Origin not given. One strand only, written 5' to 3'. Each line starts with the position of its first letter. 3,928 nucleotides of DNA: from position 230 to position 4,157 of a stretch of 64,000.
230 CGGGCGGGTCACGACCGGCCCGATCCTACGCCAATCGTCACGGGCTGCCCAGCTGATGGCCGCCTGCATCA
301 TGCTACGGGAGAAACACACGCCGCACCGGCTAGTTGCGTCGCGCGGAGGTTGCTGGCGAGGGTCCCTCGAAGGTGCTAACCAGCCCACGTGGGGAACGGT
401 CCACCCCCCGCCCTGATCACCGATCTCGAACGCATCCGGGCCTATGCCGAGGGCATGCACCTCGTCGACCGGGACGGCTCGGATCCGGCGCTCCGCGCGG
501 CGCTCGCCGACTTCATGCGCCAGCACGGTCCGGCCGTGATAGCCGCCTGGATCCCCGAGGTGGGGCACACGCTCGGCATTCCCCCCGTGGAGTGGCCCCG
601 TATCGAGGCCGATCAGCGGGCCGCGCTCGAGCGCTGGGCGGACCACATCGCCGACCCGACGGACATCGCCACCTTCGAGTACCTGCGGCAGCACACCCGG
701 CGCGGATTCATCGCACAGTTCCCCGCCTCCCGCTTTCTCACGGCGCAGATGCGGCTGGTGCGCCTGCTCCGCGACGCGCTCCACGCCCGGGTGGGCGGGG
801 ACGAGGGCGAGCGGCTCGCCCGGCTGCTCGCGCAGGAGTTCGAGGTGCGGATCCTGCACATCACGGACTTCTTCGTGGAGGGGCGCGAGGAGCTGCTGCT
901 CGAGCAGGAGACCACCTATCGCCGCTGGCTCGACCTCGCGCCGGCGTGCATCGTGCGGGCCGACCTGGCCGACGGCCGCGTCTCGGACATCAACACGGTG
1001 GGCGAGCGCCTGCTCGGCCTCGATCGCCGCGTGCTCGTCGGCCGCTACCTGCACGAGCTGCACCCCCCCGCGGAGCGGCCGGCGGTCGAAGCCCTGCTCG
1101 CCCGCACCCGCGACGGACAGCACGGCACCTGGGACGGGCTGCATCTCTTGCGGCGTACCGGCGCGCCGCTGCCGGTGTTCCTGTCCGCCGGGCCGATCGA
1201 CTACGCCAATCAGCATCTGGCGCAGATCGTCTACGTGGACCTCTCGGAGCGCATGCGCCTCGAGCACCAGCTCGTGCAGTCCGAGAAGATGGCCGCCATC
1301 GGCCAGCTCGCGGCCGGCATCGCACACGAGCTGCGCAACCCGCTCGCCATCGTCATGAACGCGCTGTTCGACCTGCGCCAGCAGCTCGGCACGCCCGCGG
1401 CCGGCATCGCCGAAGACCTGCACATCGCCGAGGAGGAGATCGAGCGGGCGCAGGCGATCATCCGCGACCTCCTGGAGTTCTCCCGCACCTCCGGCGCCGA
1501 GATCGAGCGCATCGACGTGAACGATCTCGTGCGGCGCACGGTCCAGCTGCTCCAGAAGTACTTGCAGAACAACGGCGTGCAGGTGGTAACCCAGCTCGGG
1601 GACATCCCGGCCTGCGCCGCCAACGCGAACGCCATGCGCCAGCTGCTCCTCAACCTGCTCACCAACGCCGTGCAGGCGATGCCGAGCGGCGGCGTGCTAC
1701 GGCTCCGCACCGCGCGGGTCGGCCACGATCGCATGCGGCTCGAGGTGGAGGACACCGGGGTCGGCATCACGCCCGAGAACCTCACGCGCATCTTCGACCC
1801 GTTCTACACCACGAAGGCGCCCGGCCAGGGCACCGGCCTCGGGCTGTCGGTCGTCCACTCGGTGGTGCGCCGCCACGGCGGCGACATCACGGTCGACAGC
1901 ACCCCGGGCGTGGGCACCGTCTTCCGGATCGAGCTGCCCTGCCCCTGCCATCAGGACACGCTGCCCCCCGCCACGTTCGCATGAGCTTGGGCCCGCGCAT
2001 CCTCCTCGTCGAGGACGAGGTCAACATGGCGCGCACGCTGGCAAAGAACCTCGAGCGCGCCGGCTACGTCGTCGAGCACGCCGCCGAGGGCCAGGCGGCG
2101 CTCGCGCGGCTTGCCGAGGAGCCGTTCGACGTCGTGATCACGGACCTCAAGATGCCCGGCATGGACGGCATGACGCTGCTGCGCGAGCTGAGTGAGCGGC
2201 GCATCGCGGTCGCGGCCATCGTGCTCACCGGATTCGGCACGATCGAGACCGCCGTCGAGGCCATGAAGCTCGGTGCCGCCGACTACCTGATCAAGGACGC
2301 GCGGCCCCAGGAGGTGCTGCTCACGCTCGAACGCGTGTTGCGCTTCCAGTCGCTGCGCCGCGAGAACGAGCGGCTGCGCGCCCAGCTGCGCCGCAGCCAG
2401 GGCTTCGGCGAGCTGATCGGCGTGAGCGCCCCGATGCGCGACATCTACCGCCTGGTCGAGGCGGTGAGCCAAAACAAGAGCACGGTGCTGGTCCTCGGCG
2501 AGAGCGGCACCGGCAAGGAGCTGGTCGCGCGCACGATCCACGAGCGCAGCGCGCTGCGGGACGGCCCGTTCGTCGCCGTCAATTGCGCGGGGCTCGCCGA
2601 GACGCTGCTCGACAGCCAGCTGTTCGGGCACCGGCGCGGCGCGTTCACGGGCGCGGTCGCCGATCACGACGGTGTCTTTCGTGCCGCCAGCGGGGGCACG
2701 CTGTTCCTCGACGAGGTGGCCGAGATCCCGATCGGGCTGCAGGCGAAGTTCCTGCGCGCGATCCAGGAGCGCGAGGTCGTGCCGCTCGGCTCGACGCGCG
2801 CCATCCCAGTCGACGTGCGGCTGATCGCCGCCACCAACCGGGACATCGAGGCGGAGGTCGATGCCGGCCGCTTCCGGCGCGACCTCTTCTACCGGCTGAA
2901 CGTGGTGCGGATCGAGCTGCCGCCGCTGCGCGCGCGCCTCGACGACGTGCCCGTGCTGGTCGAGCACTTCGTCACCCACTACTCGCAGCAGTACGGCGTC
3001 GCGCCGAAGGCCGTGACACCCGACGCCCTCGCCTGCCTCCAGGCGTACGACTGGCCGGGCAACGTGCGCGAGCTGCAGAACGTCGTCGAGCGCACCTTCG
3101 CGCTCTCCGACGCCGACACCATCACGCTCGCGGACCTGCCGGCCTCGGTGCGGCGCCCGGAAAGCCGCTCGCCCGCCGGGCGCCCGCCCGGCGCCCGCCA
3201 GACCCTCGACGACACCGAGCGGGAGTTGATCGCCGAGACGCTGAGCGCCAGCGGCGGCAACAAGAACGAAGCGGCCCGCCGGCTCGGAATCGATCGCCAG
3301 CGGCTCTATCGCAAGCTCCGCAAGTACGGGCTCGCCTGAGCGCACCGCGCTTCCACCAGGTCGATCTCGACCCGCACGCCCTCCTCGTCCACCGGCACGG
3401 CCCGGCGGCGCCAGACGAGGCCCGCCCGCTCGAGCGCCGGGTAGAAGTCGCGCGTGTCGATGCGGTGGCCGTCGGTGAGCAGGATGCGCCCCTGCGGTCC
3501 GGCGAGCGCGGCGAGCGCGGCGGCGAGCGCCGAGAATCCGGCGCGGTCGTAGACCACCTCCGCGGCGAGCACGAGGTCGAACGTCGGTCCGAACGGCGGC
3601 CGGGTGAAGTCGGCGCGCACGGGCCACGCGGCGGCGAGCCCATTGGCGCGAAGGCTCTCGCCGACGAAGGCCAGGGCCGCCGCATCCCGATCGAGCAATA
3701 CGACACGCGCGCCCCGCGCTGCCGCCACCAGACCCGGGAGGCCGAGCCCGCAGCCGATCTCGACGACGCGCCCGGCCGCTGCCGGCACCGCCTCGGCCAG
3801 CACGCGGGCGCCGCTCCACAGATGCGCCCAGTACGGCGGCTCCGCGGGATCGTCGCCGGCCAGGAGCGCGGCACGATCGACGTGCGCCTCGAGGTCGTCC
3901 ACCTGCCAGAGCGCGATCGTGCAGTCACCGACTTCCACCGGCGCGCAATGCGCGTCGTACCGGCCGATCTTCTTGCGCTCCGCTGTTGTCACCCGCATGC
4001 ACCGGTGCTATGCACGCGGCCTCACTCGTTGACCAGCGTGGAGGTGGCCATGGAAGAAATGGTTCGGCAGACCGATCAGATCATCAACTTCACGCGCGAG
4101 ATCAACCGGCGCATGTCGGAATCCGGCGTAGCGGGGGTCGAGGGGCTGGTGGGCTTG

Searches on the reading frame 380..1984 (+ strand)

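Call 101: search_protein_families(library=pfam, proteins=[window:380-1984:+], max_evalue=0.0001)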
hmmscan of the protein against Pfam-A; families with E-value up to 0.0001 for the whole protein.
window:380-1984:+ (534 aa): 5 families
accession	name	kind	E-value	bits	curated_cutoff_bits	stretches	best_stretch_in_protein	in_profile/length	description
PF02518.31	HATPase_c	-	2.4e-29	102.4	26.4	1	416-521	3-109/111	Histidine kinase-, DNA gyrase B-, and HSP90-like ATPase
PF00512.31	HisKA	-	1.7e-12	47.6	26.9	1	308-369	3-62/66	His Kinase A (phospho-acceptor) domain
PF08448.16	PAS_4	-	6.9e-09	36.4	23.1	1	185-291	2-108/110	PAS fold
PF13426.13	PAS_9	-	4.4e-07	30.6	27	1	195-290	7-103/103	PAS domain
PF00989.32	PAS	-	2.5e-05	24.7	22.6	1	180-273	3-96/113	PAS fold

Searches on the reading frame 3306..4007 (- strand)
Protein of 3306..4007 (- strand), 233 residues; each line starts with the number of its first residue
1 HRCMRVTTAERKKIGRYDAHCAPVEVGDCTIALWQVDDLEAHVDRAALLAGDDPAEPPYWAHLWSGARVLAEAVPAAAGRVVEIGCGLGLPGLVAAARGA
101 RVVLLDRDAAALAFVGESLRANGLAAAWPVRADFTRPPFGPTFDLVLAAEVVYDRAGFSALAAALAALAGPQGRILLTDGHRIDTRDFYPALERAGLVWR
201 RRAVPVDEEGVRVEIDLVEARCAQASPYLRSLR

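Call 101: search_protein_families(library=pfam, proteins=[window:3306-4007:-], max_evalue=0.0001)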
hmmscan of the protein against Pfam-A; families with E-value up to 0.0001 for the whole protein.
window:3306-4007:- (233 aa): 7 families
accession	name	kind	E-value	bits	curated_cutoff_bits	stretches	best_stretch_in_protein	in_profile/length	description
PF10294.15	Methyltransf_16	-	1e-08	35.5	21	1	79-182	48-160/174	Lysine methyltransferase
PF05175.20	MTS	-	1.2e-08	35.3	23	1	62-147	15-103/170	Methyltransferase small domain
PF13649.12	Methyltransf_25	-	4.2e-08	34.2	27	1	81-167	1-91/97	Methyltransferase domain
PF08242.18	Methyltransf_12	-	5.2e-07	30.7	30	1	82-175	1-98/98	Methyltransferase domain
PF08241.18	Methyltransf_11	-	7.9e-07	30.1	21.2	1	82-175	1-93/95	Methyltransferase domain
PF13489.12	Methyltransf_23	-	3.6e-06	27.2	27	1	71-179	14-118/164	Methyltransferase domain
PF13847.12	Methyltransf_31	-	6.8e-05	23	27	1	79-179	5-111/145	Methyltransferase domain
